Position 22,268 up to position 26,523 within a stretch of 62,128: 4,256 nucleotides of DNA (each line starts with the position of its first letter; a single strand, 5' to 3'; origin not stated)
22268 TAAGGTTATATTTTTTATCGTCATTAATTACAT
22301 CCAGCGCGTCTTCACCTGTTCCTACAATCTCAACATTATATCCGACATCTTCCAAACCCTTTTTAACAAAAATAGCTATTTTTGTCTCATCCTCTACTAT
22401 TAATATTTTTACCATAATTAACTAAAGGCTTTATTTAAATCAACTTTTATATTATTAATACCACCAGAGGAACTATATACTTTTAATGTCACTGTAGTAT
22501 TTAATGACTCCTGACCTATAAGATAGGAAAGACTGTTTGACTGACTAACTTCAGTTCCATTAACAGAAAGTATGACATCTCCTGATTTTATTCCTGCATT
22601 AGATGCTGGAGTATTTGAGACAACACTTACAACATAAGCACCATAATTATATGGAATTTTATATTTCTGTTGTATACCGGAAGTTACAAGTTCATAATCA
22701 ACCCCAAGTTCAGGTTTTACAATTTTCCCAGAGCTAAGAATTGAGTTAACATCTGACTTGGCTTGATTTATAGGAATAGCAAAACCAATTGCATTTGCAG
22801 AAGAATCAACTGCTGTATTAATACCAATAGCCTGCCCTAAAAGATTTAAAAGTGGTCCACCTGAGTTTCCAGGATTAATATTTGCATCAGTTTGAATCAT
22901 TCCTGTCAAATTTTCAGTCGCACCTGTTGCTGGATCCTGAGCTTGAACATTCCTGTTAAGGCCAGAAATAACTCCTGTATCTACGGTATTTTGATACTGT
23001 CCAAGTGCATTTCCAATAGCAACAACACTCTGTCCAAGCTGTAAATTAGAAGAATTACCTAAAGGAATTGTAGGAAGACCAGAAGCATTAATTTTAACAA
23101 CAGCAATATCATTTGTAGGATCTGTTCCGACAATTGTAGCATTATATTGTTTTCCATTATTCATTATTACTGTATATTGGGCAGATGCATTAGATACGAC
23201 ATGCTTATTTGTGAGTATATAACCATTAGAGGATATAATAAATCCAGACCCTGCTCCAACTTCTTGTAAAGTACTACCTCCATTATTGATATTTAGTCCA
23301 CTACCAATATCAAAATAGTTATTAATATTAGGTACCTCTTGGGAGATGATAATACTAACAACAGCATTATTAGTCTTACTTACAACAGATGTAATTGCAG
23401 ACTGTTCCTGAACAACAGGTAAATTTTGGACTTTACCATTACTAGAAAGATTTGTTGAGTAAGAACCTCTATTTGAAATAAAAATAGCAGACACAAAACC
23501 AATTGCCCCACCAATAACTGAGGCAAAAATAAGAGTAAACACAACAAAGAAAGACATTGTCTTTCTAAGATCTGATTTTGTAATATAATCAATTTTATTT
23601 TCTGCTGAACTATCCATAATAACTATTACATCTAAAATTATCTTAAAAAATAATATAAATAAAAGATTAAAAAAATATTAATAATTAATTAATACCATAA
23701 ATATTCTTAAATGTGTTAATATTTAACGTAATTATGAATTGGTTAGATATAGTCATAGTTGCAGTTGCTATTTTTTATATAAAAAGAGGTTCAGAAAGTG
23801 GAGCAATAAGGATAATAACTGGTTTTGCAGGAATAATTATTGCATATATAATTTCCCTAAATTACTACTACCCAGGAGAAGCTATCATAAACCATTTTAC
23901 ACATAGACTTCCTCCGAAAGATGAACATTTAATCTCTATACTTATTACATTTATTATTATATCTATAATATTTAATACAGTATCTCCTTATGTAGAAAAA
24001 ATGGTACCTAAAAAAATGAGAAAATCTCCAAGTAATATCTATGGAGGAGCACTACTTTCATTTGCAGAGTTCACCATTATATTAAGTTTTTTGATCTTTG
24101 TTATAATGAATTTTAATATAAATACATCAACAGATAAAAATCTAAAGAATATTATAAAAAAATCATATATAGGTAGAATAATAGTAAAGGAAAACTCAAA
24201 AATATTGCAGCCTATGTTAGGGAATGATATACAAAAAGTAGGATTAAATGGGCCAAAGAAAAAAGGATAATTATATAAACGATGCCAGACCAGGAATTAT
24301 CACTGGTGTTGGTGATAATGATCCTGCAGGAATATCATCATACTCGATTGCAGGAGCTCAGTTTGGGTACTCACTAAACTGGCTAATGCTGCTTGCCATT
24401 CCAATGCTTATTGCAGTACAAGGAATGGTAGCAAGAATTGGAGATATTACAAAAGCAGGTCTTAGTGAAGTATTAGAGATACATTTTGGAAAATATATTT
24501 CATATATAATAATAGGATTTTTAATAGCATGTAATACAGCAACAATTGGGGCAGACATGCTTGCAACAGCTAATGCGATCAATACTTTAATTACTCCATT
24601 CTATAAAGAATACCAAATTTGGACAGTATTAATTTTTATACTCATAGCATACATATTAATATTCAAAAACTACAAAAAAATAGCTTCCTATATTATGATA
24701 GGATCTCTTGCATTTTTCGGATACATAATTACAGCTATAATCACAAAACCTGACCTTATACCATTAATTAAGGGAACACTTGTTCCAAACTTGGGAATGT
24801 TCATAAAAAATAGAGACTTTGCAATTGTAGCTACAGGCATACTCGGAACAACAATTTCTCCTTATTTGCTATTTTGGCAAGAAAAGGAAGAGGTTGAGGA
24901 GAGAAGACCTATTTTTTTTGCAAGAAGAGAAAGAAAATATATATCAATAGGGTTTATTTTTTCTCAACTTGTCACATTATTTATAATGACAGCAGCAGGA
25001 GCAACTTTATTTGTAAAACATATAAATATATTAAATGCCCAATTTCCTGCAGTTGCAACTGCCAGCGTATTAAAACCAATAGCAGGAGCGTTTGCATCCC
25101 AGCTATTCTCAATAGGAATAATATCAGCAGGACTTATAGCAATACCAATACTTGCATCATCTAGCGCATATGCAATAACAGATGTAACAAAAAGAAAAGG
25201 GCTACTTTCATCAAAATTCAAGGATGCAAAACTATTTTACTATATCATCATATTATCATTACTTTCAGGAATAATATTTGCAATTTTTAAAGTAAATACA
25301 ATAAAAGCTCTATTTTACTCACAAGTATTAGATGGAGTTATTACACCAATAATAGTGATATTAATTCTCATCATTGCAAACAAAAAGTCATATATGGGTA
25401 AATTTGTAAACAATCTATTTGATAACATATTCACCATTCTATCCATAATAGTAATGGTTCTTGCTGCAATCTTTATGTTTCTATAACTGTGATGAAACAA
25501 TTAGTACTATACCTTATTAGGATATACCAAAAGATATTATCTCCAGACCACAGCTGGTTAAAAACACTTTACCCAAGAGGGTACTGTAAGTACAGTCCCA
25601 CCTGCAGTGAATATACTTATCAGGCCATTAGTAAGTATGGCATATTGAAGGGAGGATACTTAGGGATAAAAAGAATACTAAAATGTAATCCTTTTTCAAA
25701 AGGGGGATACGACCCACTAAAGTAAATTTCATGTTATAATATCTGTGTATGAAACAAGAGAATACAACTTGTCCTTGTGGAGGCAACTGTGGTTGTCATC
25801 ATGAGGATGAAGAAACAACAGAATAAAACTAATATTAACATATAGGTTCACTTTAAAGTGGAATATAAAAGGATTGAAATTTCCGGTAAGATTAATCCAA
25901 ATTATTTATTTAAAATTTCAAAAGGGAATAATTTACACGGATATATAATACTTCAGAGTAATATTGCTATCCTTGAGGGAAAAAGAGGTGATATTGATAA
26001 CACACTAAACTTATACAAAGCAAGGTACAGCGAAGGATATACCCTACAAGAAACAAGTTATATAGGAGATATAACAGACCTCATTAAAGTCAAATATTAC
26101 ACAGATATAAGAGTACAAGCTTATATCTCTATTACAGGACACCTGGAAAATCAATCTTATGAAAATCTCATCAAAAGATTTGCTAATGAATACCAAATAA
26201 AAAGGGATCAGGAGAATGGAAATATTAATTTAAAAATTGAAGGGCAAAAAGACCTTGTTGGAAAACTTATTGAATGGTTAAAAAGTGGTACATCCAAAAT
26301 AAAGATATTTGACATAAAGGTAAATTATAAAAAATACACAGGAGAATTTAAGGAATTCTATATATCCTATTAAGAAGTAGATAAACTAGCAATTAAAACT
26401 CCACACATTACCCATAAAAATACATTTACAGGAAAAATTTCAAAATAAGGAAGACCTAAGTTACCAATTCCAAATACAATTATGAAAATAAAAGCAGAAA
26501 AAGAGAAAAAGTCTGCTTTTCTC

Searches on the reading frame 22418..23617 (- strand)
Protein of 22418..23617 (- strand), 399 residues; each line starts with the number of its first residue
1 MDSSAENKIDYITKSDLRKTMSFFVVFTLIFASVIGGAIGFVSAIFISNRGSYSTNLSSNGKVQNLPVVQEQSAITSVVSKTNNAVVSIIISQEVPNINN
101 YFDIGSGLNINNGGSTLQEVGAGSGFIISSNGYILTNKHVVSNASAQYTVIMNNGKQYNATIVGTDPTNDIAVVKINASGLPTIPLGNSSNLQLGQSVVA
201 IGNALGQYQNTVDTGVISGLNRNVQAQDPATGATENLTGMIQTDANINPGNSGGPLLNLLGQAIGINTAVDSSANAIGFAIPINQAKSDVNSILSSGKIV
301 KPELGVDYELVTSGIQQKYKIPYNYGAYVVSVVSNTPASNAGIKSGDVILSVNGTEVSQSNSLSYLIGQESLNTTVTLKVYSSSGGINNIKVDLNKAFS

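Call 87: search_protein_families(library=pfam, proteins=[window:22418-23617:-], max_evalue=0.00001)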
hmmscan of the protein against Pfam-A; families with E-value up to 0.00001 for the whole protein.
window:22418-23617:- (399 aa): 5 families
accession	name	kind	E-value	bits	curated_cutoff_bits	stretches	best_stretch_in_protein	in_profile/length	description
PF13365.12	Trypsin_2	-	1.4e-34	120.3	27.6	1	123-266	1-144/144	Trypsin-like peptidase domain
PF00089.32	Trypsin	-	1.6e-20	74.3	20.6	1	124-287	28-217/220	Trypsin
PF13180.12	PDZ_2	-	9.2e-16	58.3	27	1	303-381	2-68/80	PDZ domain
PF17820.7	PDZ_6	-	2.4e-09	37.2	27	1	329-380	2-52/54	PDZ domain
PF00595.29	PDZ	-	2.5e-08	34.6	23.2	1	318-380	23-80/81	PDZ domain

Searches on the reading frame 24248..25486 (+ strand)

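Call 87: search_protein_families(library=pfam, proteins=[window:24248-25486:+], max_evalue=0.00001)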
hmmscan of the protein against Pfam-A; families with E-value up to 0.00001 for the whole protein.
window:24248-25486:+ (412 aa): 1 family
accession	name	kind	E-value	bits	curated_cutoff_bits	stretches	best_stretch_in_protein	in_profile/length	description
PF01566.24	Nramp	-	3.8e-64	217.4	29.8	1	30-389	2-356/357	Natural resistance-associated macrophage protein-like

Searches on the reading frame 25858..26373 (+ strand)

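Call 21: search_protein_families(library=pfam, proteins=[window:25858-26373:+], max_evalue=0.01)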
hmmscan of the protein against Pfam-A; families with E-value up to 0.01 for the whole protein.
window:25858-26373:+ (171 aa): 1 family
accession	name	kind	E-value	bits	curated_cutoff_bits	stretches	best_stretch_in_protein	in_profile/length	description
PF00708.24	Acylphosphatase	-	6e-07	30.1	22.5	1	90-169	3-85/85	Acylphosphatase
